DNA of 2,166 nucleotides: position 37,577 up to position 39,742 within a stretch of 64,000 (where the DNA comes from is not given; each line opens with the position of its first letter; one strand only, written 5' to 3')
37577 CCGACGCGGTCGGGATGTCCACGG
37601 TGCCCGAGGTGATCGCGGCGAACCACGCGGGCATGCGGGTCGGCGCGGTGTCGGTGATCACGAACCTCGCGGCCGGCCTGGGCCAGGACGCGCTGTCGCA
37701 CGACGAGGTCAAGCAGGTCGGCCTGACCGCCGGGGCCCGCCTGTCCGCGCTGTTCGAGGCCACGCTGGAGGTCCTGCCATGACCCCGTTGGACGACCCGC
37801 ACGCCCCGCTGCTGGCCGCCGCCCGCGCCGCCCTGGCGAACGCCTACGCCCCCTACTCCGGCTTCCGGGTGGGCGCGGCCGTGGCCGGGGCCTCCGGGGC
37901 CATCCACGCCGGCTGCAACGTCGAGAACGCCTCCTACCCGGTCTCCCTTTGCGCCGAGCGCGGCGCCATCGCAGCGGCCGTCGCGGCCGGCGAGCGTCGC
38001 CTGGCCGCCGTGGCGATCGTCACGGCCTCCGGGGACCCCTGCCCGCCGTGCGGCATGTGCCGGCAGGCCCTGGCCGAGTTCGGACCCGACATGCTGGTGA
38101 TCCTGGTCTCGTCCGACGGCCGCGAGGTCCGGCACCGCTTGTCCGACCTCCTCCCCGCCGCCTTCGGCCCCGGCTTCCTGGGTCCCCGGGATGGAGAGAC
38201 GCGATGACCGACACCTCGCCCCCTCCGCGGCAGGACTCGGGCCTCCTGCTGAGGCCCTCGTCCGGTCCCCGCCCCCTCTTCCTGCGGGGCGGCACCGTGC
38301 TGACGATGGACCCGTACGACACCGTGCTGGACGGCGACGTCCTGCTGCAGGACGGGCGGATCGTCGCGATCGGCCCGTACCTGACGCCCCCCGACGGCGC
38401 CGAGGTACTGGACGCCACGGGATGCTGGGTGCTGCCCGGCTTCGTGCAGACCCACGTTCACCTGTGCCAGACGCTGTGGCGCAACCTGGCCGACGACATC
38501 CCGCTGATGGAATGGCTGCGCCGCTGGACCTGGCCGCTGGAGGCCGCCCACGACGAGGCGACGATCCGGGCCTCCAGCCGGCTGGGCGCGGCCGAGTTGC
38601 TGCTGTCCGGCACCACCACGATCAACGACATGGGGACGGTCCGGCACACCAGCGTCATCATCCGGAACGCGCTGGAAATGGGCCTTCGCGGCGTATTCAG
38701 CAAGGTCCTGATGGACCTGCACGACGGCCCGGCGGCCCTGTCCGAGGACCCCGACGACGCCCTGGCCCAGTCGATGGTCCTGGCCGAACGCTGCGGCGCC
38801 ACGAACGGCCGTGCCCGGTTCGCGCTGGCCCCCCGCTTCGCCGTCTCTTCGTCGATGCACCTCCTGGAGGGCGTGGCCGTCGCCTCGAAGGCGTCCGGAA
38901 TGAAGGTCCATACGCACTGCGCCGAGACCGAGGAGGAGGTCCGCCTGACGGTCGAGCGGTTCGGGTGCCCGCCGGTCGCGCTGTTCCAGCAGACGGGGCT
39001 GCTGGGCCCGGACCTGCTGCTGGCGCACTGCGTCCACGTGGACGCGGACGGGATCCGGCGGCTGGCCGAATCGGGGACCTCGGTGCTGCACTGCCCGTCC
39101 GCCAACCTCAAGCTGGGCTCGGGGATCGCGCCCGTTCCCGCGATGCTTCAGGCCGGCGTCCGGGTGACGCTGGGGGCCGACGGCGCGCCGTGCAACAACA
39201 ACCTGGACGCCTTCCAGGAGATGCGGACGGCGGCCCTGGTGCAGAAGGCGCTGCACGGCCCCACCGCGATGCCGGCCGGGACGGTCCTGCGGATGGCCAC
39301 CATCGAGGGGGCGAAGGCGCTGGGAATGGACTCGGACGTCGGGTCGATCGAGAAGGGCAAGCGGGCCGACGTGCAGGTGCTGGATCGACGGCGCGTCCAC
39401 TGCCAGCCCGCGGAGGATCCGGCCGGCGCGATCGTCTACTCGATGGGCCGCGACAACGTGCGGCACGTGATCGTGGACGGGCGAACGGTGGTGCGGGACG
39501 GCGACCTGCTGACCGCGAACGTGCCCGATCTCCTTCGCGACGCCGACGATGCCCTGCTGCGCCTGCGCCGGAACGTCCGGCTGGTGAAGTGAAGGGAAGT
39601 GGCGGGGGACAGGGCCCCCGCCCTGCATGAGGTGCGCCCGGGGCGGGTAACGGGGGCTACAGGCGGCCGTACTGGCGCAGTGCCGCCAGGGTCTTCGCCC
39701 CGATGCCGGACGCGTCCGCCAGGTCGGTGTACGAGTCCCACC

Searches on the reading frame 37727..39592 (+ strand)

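Call 66: search_protein_families(library=pfam, proteins=[window:37727-39592:+], max_evalue=0.0001)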
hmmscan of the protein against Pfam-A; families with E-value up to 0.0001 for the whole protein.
window:37727-39592:+ (621 aa): 2 families
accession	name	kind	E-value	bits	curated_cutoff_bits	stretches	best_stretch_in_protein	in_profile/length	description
PF01979.26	Amidohydro_1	-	3e-70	237.6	25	1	234-588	1-345/345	Amidohydrolase family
PF07969.17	Amidohydro_3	-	1.3e-23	84.7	29.7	1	380-589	264-472/472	Amidohydrolase family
